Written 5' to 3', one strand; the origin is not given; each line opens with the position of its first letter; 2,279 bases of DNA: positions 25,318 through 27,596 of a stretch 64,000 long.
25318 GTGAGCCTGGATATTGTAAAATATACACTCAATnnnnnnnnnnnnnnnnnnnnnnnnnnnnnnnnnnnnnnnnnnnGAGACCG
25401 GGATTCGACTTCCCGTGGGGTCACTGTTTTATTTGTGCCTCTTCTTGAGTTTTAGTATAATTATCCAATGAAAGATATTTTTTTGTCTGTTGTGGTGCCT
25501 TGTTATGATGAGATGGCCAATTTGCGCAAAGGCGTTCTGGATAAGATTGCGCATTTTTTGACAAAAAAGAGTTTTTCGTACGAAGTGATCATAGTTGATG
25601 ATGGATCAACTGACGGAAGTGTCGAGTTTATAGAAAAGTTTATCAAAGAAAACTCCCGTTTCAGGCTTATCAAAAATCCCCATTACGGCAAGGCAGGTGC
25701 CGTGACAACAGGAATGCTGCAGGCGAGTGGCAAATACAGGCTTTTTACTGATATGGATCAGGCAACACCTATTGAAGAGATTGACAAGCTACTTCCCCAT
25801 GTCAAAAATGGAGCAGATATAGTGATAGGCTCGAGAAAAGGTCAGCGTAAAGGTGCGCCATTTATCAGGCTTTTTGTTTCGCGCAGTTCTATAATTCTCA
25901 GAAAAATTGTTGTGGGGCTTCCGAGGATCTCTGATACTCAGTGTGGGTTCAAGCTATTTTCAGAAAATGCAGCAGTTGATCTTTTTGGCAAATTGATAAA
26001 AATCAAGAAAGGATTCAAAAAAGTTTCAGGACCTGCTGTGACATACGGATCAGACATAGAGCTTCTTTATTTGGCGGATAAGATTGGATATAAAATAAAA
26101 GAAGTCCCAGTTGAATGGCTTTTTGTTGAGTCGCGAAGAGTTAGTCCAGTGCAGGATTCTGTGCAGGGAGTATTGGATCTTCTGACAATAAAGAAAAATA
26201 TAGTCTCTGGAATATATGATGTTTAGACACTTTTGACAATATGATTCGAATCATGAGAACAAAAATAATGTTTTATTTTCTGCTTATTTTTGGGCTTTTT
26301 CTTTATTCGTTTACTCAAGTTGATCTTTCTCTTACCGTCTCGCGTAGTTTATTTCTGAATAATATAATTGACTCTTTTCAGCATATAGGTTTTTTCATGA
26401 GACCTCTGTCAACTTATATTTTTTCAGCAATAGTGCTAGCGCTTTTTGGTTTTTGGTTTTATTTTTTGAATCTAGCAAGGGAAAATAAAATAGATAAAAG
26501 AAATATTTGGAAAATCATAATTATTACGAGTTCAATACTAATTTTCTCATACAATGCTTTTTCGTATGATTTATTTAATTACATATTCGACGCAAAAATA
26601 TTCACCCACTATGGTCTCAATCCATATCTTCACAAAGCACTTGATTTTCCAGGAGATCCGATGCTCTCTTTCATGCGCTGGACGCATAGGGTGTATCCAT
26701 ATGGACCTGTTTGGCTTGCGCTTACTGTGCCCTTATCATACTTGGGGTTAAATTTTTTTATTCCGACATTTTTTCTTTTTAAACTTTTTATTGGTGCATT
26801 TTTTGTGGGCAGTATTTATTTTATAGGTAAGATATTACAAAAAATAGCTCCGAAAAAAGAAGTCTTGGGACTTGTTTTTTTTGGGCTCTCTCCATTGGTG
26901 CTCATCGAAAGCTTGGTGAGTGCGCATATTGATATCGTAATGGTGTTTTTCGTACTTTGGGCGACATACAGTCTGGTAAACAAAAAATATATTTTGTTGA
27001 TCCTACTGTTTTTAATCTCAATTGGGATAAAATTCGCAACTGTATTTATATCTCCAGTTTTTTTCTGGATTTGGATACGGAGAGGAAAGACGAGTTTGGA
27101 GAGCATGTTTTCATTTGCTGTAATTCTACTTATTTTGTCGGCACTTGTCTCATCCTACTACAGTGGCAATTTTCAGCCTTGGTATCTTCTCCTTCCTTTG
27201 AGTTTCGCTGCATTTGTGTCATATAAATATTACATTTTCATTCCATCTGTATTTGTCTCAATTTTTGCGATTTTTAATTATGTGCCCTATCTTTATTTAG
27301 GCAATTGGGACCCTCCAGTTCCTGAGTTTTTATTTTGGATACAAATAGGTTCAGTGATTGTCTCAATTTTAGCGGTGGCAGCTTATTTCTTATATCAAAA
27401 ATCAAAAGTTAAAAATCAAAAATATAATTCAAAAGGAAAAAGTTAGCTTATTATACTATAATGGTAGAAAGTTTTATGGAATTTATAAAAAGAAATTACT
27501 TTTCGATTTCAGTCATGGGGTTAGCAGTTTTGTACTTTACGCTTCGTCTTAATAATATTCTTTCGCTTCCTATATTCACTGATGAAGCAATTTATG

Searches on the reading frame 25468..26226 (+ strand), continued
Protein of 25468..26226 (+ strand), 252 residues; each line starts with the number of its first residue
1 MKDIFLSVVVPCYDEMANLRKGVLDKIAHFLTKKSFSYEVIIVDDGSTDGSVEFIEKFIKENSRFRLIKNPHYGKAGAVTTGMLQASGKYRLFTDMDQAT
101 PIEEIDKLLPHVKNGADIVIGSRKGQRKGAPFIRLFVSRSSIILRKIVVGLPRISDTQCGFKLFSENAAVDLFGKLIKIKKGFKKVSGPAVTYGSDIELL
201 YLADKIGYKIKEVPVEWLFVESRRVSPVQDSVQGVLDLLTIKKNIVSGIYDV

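Call 51: search_protein_families(library=pfam, proteins=[P0363, P0387, P0408, P0414, P0447, P0498, P0397, P0398, P0407, P0458], max_evalue=0.001)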
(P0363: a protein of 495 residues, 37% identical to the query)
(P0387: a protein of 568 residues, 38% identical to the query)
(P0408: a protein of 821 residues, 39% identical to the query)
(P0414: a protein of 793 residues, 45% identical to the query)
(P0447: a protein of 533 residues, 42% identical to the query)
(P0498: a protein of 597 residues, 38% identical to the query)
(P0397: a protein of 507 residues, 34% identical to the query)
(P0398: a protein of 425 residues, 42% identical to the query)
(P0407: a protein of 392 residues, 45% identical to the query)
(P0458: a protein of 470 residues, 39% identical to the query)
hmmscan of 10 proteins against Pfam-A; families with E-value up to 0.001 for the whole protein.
P0363 (495 aa): 7 families
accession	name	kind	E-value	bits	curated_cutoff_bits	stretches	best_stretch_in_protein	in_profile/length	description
PF00535.33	Glycos_transf_2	-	1.4e-68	230.5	23.3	2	260-426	1-167/168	Glycosyl transferase family 2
PF13641.12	Glyco_tranf_2_3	-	1.8e-21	77.7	27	2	3-114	3-117/230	Glycosyltransferase like family 2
PF10111.15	Glyco_tranf_2_2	-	1.9e-21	77.2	27.3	2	4-109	1-108/276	Glycosyltransferase like family 2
PF13704.12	Glyco_tranf_2_4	-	1.1e-07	32.7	27.5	0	33-93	19-82/98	Glycosyl transferase family 2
PF13506.12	Glyco_transf_21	-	1.6e-07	31.4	21.7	0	69-115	17-64/174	Glycosyl transferase family 21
PF13733.12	Glyco_transf_7N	-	1.8e-06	28.1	27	0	257-301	47-91/134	N-terminal region of glycosyl transferase group 7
PF03071.21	GNT-I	-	0.0001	21.7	25.4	0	253-314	89-149/434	GNT-I family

P0387 (568 aa): 5 families
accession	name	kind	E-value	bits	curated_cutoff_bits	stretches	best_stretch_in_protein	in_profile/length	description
PF00535.33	Glycos_transf_2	-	7.9e-59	198.8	23.3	2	329-496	1-167/168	Glycosyl transferase family 2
PF13641.12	Glyco_tranf_2_3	-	7.4e-28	98.5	27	2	2-213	1-211/230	Glycosyltransferase like family 2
PF10111.15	Glyco_tranf_2_2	-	2.7e-15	57.1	27.3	2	6-199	2-202/276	Glycosyltransferase like family 2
PF13632.12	Glyco_trans_2_3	-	3.1e-08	34.1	27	1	83-214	2-124/198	Glycosyl transferase family group 2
PF13704.12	Glyco_tranf_2_4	-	7.7e-07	30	27.5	0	344-419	6-81/98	Glycosyl transferase family 2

P0408 (821 aa): 5 families
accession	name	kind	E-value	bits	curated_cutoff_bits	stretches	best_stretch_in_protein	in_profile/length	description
PF00535.33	Glycos_transf_2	-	1.9e-25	90.2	23.3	1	10-172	1-165/168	Glycosyl transferase family 2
PF10111.15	Glyco_tranf_2_2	-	1.2e-06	28.7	27.3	1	10-113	1-104/276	Glycosyltransferase like family 2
PF13641.12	Glyco_tranf_2_3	-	1.6e-05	25.5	27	1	9-99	3-95/230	Glycosyltransferase like family 2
PF10131.15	PTPS_related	-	1.9e-05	23.7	26.4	1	327-589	1-248/621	6-pyruvoyl-tetrahydropterin synthase related domain; membrane protein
PF13231.12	PMT_2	-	3e-05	24.7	26.1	1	331-478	3-145/160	Dolichyl-phosphate-mannose-protein mannosyltransferase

P0414 (793 aa): 5 families
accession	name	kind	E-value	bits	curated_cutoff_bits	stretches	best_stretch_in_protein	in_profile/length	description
PF00535.33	Glycos_transf_2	-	1.3e-27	97.2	23.3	1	10-179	1-167/168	Glycosyl transferase family 2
PF13231.12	PMT_2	-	4.3e-17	63.2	26.1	1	352-485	24-155/160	Dolichyl-phosphate-mannose-protein mannosyltransferase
PF02366.24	PMT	-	2.6e-11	44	22.7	1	352-492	85-232/245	Dolichyl-phosphate-mannose-protein mannosyltransferase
PF10111.15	Glyco_tranf_2_2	-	2.8e-06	27.5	27.3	1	10-117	1-107/276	Glycosyltransferase like family 2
PF13641.12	Glyco_tranf_2_3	-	0.00019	22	27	1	9-128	3-124/230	Glycosyltransferase like family 2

P0447 (533 aa): 3 families
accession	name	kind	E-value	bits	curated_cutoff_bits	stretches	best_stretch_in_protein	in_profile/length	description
PF00535.33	Glycos_transf_2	-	1.2e-34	120.1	23.3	1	297-466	1-168/168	Glycosyl transferase family 2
PF10111.15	Glyco_tranf_2_2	-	5.6e-09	36.3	27.3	1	297-402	1-106/276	Glycosyltransferase like family 2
PF13641.12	Glyco_tranf_2_3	-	3.1e-05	24.5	27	1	297-409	4-119/230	Glycosyltransferase like family 2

P0498 (597 aa): 3 families
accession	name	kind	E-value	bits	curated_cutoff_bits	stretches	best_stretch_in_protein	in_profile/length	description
PF03706.18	LPG_synthase_TM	-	1.4e-41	143.4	33.4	1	13-302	2-302/302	Lysylphosphatidylglycerol synthase TM region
PF00535.33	Glycos_transf_2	-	7.8e-29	101.2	23.3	1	364-530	1-165/168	Glycosyl transferase family 2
PF13641.12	Glyco_tranf_2_3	-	3e-06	27.8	27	1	363-558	3-201/230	Glycosyltransferase like family 2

P0397 (507 aa): 4 families
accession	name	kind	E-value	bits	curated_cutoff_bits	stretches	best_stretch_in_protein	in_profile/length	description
PF00535.33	Glycos_transf_2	-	3.6e-60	203.2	23.3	2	269-437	2-167/168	Glycosyl transferase family 2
PF13641.12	Glyco_tranf_2_3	-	1.4e-12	48.5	27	1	267-375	3-111/230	Glycosyltransferase like family 2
PF10111.15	Glyco_tranf_2_2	-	6.8e-08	32.8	27.3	1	15-105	1-92/276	Glycosyltransferase like family 2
PF13704.12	Glyco_tranf_2_4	-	0.00037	21.4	27.5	0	45-103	20-80/98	Glycosyl transferase family 2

P0398 (425 aa): 2 families
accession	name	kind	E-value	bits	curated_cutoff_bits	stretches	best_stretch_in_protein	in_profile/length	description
PF00535.33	Glycos_transf_2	-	2.7e-26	92.9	23.3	1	12-171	1-167/168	Glycosyl transferase family 2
PF13641.12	Glyco_tranf_2_3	-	8.7e-07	29.6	27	1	11-101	3-100/230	Glycosyltransferase like family 2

P0407 (392 aa): 4 families
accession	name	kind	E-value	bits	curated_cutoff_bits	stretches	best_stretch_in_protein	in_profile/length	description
PF00535.33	Glycos_transf_2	-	7.6e-34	117.5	23.3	1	157-325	1-168/168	Glycosyl transferase family 2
PF04138.20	GtrA_DPMS_TM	-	2.7e-23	82.8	26.1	1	16-138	1-117/117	GtrA/DPMS, transmembrane domain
PF13641.12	Glyco_tranf_2_3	-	3.3e-09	37.5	27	1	156-249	3-98/230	Glycosyltransferase like family 2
PF10111.15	Glyco_tranf_2_2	-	1.1e-08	35.4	27.3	1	157-253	1-97/276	Glycosyltransferase like family 2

P0458 (470 aa): 4 families
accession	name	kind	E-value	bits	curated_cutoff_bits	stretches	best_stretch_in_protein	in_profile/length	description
PF00535.33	Glycos_transf_2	-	9.4e-29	100.9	23.3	1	11-181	1-167/168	Glycosyl transferase family 2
PF04138.20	GtrA_DPMS_TM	-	2.8e-21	76.3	26.1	1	340-468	1-117/117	GtrA/DPMS, transmembrane domain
PF10111.15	Glyco_tranf_2_2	-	5.6e-09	36.3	27.3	1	11-112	1-102/276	Glycosyltransferase like family 2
PF13641.12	Glyco_tranf_2_3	-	3.5e-05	24.4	27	1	10-102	3-97/230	Glycosyltransferase like family 2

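Call 68: find_related_loci(query=A1, collection=genome_contigs, flank=10000)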
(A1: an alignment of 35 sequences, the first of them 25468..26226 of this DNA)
Query A1 (252 aa) in genome_contigs; peptide patterns used: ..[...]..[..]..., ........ (x = any residue, [..] = any of these).
411 stretches matched a pattern; 402 encode a relative of the query (tblastn E <= 1e-3); the best 80 are kept; 80 distinct loci.
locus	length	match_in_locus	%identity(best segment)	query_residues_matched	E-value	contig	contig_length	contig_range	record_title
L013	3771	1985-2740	73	1-251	5e-126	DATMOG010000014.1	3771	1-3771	MAG TPA_asm: Candidatus Sulfotelmatobacter sp. isolate SMAG_U12870 k141_2804765, whole genome shotgun sequence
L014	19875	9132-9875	70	4-250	2e-120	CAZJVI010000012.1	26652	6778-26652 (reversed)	MAG TPA_asm: uncultured Gammaproteobacteria bacterium isolate binchicken_co50_326 genome assembly, contig: NODE_1899_len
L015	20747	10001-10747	71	4-251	3e-120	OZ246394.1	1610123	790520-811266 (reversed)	MAG: uncultured Gammaproteobacteria bacterium isolate SRP292972_co1_11 genome assembly, chromosome: 1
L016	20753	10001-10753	71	1-250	7e-120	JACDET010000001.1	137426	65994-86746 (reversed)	MAG: Candidatus Levyibacteriota bacterium isolate MGR_bin367 SD2903_NODE_3_length_137426_cov_1.194889, whole genome shot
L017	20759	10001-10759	69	1-252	1e-118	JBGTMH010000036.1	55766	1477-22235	MAG: Patescibacteria group bacterium isolate JTS-RE358 k141_4849745, whole genome shotgun sequence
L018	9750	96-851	69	1-251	4e-118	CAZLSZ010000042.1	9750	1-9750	MAG TPA_asm: uncultured Gammaproteobacteria bacterium isolate SRP170004_co1_21 genome assembly, contig: NODE_11306_lengt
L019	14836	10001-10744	70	4-250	7e-118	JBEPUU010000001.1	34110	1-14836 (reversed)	MAG: bacterium isolate 22E.metabat2_refined.014_sub NODE_1059_length_34110_cov_5.619909, whole genome shotgun sequence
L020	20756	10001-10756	69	1-251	2e-117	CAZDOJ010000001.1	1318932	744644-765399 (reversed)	MAG TPA_asm: uncultured Gammaproteobacteria bacterium isolate SRP292972_co3_93 genome assembly, contig: NODE_1_length_13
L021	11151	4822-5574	69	1-250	3e-117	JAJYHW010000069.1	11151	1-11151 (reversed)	MAG: bacterium isolate DBS1-3.bin97 NODE_12024_length_11151_cov_1.36566, whole genome shotgun sequence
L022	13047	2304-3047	70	4-250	2e-117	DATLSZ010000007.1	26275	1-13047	MAG TPA_asm: Candidatus Acidiferrales bacterium isolate SMAG_U13943 k141_1020305, whole genome shotgun sequence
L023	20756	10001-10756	67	1-251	3e-117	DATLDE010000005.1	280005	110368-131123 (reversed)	MAG TPA_asm: Candidatus Limnocylindrales bacterium isolate SMAG_U14342 k141_4103404, whole genome shotgun sequence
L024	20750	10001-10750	68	1-250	2e-116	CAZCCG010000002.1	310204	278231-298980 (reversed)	MAG TPA_asm: uncultured Gammaproteobacteria bacterium isolate SRP200132_co1_33 genome assembly, contig: NODE_20_length_3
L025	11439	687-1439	67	1-250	1e-115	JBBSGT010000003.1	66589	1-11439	MAG: Candidatus Levyibacteriota bacterium isolate LS2_sbin.47 LS2_sbin.47_K_531395_L_66589_cov_17.9999, whole genome sho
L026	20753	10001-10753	69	1-250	2e-115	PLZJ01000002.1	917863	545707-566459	MAG: Candidatus Levyibacteriota bacterium isolate palsa_1332 73.20120700_P3D.151_contig_1296, whole genome shotgun seque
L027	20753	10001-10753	67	1-251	2e-113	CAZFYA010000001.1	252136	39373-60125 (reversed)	MAG TPA_asm: uncultured Gammaproteobacteria bacterium isolate SRP239243_co2_396 genome assembly, contig: NODE_17_length_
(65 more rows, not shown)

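Call 70: find_encoding_contigs(protein=P0364, flank=8000, max_places=2)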
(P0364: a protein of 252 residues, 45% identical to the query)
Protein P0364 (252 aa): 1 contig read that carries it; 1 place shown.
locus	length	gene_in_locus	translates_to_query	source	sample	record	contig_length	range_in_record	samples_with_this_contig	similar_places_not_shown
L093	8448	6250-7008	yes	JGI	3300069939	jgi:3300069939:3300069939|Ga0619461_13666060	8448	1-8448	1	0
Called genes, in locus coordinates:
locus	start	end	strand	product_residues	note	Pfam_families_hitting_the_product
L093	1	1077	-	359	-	?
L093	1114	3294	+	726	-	PF00535:Glycos_transf_2, PF13641:Glyco_tranf_2_3 (weak), PF02366:PMT (weak), PF13231:PMT_2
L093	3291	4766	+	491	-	PF13231:PMT_2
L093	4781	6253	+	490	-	-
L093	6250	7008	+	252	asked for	PF00535:Glycos_transf_2, PF10111:Glyco_tranf_2_2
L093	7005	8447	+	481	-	?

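Call 72: find_encoding_contigs(protein=P0370, flank=8000, max_places=2)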
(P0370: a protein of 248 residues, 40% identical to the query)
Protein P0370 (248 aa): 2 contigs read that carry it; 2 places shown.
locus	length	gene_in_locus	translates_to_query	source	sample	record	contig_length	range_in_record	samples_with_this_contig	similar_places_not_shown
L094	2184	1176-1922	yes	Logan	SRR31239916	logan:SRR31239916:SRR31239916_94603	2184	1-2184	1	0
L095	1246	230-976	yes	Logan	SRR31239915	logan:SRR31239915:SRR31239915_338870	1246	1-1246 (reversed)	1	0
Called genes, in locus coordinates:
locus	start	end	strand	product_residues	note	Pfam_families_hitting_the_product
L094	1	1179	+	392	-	?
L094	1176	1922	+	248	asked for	PF00535:Glycos_transf_2, PF10111:Glyco_tranf_2_2 (faint)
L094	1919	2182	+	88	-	?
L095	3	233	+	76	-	?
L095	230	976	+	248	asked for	PF00535:Glycos_transf_2, PF10111:Glyco_tranf_2_2 (faint)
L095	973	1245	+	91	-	?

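Call 73: find_encoding_contigs(protein=P0390, flank=8000, max_places=2)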
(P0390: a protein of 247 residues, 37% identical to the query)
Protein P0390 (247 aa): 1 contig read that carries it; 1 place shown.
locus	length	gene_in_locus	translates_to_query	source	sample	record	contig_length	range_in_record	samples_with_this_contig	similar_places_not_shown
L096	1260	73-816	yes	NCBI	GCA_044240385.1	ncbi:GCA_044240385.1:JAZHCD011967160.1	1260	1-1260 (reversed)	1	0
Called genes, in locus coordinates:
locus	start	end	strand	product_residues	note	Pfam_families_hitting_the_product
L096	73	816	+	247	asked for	PF00535:Glycos_transf_2, PF10111:Glyco_tranf_2_2 (weak), PF13641:Glyco_tranf_2_3 (faint)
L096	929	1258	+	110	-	?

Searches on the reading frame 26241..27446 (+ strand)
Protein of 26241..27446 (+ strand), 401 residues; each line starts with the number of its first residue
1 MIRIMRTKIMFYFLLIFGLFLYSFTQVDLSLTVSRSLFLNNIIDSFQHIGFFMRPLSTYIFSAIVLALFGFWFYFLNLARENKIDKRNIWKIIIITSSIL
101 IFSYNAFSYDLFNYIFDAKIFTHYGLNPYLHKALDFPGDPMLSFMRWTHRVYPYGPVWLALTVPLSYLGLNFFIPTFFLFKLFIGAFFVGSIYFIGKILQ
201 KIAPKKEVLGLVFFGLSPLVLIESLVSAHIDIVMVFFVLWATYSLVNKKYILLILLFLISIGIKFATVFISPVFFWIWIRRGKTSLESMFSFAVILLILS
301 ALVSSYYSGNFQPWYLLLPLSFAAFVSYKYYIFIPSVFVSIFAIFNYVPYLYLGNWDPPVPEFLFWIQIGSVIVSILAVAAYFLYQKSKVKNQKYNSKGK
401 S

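Call 9: search_protein_families(library=pfam, proteins=[window:26241-27446:+], max_evalue=0.01)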
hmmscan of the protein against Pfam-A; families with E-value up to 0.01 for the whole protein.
window:26241-27446:+ (401 aa): 0 families

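Call 81: search_solved_structures(query=window:26241-27446:+, max_evalue=1, show_alignments=1)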
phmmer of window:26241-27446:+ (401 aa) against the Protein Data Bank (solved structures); distinct sequences matched with E-value up to 1: 13.
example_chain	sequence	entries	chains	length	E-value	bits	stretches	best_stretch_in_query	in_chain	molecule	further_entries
1n94_B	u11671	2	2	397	0.74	12.4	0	119-149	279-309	Protein farnesyltransferase beta subunit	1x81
1nl4_B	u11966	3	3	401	0.74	12.4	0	119-149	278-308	Protein farnesyltransferase beta subunit | Farnesyltransferase subunit beta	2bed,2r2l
1n95_B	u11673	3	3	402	0.75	12.4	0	119-149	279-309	Protein farnesyltransferase beta subunit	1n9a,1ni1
1ft2_B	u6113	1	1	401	0.75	12.4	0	119-149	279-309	PROTEIN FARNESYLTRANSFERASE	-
2h6i_B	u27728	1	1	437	0.75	12.4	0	118-149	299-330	Protein farnesyltransferase beta subunit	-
2h6h_B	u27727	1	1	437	0.75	12.4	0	118-149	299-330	Protein farnesyltransferase beta subunit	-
2h6g_B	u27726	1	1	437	0.77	12.3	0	118-149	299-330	Protein farnesyltransferase beta subunit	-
1jcq_B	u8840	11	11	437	0.77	12.3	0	118-149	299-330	PROTEIN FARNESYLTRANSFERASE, BETA SUBUNIT | protein farnesyltransferase beta subunit | Protein farnesyltransferase subunit beta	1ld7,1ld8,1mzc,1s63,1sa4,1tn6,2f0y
3pz4_B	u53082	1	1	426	0.82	12.2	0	119-149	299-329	Protein farnesyltransferase subunit beta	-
1o1r_B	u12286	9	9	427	0.83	12.2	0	119-149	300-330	Protein farnesyltransferase beta subunit | Protein farnesyltransferase subunit beta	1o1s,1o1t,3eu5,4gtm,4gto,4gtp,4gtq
3euv_B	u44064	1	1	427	0.83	12.2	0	119-149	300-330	Protein farnesyltransferase subunit beta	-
1d8d_B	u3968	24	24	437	0.86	12.2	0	119-149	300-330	farnesyltransferase (beta subunit) | PROTEIN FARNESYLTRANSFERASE | PROTEIN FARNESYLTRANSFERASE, BETA SUBUNIT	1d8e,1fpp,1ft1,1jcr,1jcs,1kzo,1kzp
2zir_B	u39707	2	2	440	0.87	12.1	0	119-149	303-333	Protein farnesyltransferase subunit beta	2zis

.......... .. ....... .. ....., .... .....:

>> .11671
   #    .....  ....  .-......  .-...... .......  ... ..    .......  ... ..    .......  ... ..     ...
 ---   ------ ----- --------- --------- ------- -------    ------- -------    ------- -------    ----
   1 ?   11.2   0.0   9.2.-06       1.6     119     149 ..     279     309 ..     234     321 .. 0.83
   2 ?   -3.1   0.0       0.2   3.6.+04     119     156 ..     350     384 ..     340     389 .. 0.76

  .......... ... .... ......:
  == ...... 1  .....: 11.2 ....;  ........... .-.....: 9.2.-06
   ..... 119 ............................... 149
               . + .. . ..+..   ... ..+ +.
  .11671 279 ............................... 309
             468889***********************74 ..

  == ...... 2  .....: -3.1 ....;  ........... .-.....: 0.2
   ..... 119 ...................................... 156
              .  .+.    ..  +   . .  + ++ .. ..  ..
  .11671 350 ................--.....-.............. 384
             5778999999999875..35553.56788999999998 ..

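Call 83: search_protein_families(library=ncbifam, proteins=[window:26241-27446:+], max_evalue=0.01)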
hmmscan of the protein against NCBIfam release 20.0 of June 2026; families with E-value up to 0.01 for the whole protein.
window:26241-27446:+ (401 aa): 1 family
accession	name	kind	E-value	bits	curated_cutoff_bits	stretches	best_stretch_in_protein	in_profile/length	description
TIGR03459.1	crt_membr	equivalog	9.2e-12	44.6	439.4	1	64-284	53-272/470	alpha-(1->6)-mannopyranosyltransferase A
